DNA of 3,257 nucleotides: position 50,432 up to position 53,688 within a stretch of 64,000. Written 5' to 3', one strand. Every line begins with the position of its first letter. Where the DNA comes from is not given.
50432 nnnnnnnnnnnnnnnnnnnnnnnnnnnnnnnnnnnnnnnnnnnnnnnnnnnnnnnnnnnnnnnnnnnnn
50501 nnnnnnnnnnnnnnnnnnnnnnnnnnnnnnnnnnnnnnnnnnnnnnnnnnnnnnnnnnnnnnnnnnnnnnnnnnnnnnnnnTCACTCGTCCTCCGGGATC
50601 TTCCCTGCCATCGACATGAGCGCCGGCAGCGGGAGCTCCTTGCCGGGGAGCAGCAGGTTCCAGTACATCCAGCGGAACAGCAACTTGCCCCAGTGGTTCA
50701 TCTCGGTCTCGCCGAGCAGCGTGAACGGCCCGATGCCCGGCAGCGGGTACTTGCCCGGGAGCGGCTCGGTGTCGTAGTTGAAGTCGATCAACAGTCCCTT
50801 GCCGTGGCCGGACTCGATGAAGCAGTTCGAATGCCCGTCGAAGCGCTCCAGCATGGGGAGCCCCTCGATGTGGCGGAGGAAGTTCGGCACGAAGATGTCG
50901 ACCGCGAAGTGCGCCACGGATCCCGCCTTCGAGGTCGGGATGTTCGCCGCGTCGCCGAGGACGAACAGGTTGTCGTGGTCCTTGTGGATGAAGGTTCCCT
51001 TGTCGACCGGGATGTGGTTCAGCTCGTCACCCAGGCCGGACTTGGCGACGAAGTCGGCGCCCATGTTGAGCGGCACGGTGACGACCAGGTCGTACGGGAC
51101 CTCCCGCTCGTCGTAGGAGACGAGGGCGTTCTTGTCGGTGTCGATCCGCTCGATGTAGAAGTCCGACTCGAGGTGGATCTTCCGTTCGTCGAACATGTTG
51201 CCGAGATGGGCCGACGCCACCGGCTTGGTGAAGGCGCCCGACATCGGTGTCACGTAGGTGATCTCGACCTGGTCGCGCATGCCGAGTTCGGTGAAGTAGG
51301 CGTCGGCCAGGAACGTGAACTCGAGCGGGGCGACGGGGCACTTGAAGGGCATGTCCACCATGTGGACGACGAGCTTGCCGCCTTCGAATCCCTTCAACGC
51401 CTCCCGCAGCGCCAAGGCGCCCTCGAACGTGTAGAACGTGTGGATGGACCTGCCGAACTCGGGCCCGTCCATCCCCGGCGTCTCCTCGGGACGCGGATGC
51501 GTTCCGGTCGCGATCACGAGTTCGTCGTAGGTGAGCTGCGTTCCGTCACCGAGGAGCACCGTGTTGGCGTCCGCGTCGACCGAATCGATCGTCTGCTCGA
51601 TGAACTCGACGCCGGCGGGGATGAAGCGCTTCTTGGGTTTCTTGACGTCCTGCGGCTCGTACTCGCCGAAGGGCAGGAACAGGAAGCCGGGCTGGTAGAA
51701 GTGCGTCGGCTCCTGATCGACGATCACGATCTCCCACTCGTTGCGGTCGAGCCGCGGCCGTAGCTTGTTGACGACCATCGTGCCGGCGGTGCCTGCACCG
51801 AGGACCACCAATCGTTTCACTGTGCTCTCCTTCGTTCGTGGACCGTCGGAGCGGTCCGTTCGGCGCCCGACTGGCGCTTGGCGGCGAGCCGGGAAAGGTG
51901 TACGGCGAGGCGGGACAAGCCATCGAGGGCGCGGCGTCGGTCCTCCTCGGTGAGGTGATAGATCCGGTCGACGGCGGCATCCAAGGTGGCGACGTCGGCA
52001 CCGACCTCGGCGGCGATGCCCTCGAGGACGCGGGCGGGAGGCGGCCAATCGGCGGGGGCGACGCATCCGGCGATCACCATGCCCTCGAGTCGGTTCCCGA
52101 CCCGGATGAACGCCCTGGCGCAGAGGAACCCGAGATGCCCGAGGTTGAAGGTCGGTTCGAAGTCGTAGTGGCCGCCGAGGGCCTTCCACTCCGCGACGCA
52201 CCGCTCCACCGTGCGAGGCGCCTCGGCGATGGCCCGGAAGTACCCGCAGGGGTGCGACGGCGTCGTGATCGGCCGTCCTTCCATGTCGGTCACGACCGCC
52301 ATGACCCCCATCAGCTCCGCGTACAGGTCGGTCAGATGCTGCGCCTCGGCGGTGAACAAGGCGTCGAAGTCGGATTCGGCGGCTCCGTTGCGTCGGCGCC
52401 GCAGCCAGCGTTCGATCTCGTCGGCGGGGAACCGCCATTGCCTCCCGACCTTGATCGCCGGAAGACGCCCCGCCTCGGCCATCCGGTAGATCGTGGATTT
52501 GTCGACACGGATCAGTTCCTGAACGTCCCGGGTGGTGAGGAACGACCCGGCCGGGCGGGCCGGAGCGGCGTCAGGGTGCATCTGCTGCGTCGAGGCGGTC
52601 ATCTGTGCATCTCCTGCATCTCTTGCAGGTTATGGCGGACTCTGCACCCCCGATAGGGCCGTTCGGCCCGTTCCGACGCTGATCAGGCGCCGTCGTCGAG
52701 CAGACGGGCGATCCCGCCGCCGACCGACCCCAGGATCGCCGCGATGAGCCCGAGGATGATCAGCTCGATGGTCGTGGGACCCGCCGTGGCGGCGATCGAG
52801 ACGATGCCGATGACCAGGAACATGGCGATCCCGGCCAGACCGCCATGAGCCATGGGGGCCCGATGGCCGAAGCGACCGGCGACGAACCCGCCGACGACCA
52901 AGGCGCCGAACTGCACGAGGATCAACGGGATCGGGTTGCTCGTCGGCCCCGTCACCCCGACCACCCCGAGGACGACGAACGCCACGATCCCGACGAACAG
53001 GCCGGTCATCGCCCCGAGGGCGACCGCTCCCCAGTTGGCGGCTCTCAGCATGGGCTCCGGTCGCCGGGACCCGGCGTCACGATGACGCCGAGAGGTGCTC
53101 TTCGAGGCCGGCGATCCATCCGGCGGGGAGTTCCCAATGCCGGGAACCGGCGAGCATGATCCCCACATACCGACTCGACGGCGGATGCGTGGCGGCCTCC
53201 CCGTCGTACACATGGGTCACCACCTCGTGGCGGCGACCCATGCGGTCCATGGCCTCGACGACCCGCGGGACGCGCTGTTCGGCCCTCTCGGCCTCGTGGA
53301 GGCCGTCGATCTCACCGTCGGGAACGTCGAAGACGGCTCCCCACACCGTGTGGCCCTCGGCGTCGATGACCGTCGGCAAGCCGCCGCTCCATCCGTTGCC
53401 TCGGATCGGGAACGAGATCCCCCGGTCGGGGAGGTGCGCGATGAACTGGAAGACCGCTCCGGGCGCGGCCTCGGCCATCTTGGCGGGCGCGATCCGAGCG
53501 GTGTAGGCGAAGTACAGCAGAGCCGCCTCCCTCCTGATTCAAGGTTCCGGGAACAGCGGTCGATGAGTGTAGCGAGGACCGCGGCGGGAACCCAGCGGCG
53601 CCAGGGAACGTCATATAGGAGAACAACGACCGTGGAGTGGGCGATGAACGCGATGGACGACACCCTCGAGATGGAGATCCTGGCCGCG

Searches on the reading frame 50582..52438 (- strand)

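Call 51: search_protein_families(library=pfam, max_evalue=0.001, proteins=[window:50582-52438:-])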
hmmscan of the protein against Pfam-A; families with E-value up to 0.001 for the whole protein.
window:50582-52438:- (618 aa): 2 families
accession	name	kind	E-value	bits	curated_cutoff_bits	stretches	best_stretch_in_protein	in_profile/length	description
PF07992.20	Pyr_redox_2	-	6.7e-16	59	26.1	1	209-333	2-131/291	Pyridine nucleotide-disulphide oxidoreductase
PF13454.12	NAD_binding_9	-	0.00015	22.2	21.8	0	211-245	1-35/155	FAD-NAD(P)-binding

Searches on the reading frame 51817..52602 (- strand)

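Call 51: search_protein_families(library=pfam, max_evalue=0.001, proteins=[window:51817-52602:-])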
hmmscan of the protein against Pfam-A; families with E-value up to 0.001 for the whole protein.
window:51817-52602:- (261 aa): 2 families
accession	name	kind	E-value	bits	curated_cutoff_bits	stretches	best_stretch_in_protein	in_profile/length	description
PF10114.15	PocR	-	3.2e-18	66.4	23.9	1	84-239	5-160/162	Sensory domain found in PocR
PF12728.13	HTH_17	-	7.7e-18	64.9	27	1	21-71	1-51/51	Helix-turn-helix domain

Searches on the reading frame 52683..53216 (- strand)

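Call 51: search_protein_families(library=pfam, max_evalue=0.001, proteins=[window:52683-53216:-])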
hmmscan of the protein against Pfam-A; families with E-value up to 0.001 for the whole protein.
window:52683-53216:- (177 aa): 1 family
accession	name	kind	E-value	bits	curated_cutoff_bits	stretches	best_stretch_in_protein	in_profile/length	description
PF12670.12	DUF3792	-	6.6e-05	23.5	31.3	1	65-168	5-113/115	Protein of unknown function (DUF3792)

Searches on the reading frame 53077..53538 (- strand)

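Call 51: search_protein_families(library=pfam, max_evalue=0.001, proteins=[window:53077-53538:-])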
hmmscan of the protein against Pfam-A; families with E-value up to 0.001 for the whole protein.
window:53077-53538:- (153 aa): 1 family
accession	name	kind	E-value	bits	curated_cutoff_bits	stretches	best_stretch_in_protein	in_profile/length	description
PF13772.11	AIG2_2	-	1.6e-06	28.9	27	1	65-145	2-83/83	AIG2-like family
